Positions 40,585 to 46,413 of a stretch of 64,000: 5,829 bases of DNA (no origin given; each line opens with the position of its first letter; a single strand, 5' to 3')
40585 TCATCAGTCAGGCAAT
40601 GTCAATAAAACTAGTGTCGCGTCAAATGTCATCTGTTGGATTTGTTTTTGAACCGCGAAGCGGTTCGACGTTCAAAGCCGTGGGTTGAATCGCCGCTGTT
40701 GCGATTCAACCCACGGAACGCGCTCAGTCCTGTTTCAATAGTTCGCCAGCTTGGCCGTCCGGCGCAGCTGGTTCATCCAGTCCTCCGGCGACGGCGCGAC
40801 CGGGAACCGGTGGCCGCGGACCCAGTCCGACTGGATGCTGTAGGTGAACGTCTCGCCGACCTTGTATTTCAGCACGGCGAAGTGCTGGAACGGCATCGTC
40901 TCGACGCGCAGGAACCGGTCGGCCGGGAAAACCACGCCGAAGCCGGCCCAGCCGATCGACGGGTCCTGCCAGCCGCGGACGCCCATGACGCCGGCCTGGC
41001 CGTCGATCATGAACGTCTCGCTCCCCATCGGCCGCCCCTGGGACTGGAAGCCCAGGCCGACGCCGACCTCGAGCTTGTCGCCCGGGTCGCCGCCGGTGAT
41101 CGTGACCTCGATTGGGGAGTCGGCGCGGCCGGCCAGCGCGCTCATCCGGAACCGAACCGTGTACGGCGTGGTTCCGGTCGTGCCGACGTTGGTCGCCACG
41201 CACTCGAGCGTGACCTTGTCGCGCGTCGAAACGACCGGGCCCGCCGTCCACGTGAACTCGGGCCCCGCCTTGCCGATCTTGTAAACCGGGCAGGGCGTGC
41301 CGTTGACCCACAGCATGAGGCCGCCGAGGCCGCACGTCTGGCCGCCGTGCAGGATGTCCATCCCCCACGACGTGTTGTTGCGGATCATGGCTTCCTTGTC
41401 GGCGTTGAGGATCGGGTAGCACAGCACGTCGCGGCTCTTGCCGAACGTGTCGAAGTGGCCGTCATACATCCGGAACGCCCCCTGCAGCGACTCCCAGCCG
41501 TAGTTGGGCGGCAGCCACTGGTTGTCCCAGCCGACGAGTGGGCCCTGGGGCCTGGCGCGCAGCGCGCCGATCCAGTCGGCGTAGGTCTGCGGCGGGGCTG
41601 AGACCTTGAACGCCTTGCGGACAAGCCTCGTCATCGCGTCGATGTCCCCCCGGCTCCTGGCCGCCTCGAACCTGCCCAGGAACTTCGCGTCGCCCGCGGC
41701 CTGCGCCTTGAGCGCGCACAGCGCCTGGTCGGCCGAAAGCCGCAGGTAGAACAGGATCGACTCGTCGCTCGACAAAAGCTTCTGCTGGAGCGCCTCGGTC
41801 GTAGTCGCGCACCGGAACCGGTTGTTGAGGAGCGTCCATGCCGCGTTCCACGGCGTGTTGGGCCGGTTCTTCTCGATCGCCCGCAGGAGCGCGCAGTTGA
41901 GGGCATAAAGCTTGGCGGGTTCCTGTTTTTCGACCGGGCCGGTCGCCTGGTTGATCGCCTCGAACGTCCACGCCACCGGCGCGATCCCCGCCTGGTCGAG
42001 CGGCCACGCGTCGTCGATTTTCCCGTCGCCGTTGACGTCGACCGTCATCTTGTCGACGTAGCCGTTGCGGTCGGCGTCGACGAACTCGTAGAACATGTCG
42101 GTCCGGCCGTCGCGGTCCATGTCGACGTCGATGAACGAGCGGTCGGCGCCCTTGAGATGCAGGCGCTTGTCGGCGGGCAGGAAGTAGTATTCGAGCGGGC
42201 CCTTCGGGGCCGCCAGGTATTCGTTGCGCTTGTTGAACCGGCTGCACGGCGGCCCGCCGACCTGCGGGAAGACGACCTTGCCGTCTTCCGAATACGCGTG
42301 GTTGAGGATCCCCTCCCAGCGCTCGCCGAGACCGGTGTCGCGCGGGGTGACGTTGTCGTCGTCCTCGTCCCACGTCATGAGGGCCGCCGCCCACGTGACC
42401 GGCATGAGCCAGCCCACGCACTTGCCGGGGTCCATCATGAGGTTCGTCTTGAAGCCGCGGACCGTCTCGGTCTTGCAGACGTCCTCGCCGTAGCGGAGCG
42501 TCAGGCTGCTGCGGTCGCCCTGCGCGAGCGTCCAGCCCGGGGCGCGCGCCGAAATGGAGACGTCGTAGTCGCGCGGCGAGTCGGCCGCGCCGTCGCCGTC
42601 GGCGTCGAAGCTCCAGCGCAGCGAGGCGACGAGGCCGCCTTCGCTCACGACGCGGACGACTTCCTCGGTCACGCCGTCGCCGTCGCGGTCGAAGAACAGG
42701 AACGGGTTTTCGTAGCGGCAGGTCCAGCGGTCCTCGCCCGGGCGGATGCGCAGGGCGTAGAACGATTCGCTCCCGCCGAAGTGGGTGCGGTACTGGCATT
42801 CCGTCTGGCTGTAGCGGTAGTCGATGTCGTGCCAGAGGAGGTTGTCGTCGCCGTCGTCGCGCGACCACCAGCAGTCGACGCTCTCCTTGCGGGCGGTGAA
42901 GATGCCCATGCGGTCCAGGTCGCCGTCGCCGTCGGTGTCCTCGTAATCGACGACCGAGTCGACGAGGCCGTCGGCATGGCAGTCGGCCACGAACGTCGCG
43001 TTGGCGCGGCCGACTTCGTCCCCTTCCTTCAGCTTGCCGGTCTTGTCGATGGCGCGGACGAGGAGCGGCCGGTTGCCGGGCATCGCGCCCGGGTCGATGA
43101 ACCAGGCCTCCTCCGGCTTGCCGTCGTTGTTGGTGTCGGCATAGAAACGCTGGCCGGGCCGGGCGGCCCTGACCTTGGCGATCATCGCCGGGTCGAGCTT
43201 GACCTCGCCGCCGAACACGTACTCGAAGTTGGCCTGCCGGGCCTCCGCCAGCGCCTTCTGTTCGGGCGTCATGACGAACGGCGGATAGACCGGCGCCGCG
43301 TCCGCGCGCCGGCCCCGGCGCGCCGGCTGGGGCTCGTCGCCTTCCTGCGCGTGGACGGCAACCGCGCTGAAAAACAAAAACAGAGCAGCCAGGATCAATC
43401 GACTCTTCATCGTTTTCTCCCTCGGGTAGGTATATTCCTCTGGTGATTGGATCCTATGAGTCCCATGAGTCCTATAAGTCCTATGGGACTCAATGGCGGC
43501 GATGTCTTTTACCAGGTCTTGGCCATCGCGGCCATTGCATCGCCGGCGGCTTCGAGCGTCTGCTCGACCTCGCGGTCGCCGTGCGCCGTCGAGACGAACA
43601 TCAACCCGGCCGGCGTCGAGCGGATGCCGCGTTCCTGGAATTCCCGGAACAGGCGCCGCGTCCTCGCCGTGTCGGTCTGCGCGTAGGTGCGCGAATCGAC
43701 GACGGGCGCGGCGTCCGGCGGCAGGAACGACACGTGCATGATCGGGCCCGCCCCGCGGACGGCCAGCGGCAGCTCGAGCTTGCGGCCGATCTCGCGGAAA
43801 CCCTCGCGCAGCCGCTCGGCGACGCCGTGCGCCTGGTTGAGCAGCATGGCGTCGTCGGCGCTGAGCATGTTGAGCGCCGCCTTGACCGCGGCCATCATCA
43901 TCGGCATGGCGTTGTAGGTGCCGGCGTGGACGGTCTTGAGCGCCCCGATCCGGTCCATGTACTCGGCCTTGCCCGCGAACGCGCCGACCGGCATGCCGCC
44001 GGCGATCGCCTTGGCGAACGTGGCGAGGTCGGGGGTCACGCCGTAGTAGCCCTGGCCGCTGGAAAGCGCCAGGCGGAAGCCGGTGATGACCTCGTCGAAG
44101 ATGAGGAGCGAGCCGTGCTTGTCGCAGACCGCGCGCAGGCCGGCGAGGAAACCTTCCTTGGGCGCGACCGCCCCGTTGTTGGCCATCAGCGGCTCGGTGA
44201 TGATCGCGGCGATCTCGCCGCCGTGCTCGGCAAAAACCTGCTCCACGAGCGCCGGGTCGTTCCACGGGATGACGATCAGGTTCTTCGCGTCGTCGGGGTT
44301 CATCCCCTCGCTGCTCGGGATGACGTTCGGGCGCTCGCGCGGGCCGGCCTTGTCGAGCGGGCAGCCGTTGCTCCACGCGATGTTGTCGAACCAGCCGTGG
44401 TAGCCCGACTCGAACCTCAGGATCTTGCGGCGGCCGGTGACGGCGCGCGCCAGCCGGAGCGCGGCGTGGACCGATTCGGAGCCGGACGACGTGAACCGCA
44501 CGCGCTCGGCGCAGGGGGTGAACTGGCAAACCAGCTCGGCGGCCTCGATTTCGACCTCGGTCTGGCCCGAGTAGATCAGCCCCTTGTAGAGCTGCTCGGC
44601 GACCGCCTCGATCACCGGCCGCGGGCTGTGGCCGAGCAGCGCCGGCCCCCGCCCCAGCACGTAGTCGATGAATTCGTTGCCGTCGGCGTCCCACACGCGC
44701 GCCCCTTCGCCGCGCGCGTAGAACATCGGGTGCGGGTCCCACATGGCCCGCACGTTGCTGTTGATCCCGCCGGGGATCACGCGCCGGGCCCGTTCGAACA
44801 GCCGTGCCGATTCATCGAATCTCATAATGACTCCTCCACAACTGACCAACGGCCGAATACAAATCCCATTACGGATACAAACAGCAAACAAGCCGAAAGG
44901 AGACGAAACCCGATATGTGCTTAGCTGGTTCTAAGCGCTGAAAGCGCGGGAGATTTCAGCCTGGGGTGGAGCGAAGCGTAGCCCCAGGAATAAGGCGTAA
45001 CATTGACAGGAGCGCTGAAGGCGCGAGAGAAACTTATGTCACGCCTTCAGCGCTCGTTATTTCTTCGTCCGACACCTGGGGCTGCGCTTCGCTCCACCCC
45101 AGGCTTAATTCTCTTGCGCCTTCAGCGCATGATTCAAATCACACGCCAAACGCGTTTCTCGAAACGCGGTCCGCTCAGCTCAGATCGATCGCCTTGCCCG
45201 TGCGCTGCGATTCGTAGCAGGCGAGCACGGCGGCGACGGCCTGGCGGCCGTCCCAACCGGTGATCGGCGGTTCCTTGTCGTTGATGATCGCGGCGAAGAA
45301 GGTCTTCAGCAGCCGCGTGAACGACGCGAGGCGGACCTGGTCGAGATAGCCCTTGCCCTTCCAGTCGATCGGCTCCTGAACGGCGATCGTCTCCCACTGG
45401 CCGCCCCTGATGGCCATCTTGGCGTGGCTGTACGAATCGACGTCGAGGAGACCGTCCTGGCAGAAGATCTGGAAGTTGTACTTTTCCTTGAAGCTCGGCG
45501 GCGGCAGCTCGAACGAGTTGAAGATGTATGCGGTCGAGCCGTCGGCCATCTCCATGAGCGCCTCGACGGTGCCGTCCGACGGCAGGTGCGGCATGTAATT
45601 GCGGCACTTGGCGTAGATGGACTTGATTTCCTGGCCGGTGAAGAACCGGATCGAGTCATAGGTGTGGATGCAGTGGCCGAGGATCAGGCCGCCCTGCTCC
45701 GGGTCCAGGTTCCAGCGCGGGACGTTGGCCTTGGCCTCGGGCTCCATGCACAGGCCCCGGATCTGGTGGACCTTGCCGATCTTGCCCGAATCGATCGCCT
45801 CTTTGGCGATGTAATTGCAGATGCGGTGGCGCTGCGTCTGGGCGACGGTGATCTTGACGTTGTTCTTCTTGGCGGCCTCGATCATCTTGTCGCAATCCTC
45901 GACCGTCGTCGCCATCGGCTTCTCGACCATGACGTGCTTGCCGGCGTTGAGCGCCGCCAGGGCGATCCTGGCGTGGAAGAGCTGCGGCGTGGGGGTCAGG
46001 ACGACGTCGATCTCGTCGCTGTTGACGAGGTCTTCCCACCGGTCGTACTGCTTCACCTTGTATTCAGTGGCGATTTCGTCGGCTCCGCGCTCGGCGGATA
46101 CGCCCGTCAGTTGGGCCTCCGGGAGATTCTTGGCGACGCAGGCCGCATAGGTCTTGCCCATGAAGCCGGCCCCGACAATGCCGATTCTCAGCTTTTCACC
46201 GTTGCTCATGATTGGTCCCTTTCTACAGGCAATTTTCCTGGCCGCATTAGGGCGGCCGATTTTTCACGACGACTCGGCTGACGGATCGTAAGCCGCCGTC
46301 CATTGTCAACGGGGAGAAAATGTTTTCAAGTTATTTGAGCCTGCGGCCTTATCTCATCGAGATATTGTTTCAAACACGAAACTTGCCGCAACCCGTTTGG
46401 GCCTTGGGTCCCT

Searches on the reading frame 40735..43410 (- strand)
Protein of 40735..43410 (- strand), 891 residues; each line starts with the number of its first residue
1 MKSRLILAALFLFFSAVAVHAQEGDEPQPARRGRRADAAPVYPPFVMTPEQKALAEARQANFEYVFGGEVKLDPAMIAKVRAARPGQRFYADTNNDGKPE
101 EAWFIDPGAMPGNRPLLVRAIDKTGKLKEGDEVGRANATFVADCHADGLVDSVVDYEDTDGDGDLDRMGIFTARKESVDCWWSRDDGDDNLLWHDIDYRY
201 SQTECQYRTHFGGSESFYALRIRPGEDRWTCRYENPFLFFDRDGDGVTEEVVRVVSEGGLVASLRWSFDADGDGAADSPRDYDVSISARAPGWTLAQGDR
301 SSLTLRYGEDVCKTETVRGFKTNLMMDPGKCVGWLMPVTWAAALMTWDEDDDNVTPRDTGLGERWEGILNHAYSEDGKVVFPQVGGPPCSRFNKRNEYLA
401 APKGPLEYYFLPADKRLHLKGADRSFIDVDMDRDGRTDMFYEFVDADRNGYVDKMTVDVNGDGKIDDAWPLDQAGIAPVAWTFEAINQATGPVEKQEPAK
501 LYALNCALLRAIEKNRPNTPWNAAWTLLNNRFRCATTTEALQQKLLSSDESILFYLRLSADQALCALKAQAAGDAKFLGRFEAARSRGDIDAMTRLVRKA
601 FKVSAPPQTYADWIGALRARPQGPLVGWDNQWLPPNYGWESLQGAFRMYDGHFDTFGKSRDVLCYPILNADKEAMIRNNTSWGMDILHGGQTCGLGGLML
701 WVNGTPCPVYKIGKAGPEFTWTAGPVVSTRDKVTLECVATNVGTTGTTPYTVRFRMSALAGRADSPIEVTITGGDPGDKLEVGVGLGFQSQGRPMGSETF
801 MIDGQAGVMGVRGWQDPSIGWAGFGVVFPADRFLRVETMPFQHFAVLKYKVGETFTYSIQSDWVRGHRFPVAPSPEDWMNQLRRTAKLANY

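Call 57: search_protein_families(library=pfam, proteins=[window:40735-43410:-], max_evalue=0.0001)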
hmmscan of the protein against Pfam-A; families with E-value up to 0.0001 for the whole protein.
window:40735-43410:- (891 aa): 1 family
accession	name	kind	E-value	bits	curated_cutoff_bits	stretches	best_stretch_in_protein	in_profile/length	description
PF16153.10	DUF4861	-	1.2e-16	61.2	22.3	1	637-887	128-372/380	Domain of unknown function (DUF4861)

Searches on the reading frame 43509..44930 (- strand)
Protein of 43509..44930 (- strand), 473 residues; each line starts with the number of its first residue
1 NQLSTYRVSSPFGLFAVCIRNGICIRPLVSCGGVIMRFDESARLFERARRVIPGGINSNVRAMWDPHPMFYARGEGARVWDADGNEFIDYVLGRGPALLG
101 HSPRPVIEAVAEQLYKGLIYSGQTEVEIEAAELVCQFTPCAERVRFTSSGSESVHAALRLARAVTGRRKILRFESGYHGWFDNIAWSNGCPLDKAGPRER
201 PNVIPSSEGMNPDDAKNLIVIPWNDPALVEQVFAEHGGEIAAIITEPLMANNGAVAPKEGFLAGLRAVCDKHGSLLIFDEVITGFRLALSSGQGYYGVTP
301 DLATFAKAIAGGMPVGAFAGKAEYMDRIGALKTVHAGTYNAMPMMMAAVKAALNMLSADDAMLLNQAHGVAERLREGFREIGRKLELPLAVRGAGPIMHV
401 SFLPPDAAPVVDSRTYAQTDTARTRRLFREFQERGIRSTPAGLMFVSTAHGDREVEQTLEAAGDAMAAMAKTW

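Call 57: search_protein_families(library=pfam, proteins=[window:43509-44930:-], max_evalue=0.0001)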
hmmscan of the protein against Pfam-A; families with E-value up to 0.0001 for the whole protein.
window:43509-44930:- (473 aa): 1 family
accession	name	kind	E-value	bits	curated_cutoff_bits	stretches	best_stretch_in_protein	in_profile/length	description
PF00202.27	Aminotran_3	-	2.7e-61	207.9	30.5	1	66-443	8-376/403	Aminotransferase class-III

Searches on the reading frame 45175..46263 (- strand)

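Call 57: search_protein_families(library=pfam, proteins=[window:45175-46263:-], max_evalue=0.0001)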
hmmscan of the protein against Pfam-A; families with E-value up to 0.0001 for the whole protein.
window:45175-46263:- (362 aa): 5 families
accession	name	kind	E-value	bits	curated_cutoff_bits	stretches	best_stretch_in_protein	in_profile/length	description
PF01408.29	GFO_IDH_MocA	-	7e-29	101.4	24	1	25-141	1-119/120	Oxidoreductase family, NAD-binding Rossmann fold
PF22725.1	GFO_IDH_MocA_C3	-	5.5e-20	72.1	27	1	153-272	4-122/124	GFO/IDH/MocA C-terminal domain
PF02894.22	GFO_IDH_MocA_C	-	1.7e-16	61.1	22.9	1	154-360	1-217/218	Oxidoreductase family, C-terminal alpha/beta domain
PF03447.22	NAD_binding_3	-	9.3e-07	30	24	1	31-140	1-115/116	Homoserine dehydrogenase, NAD binding domain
PF22685.1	Gal80p_C-like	-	2.2e-05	25.1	29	1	153-226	6-84/152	Gal80p, C-terminal domain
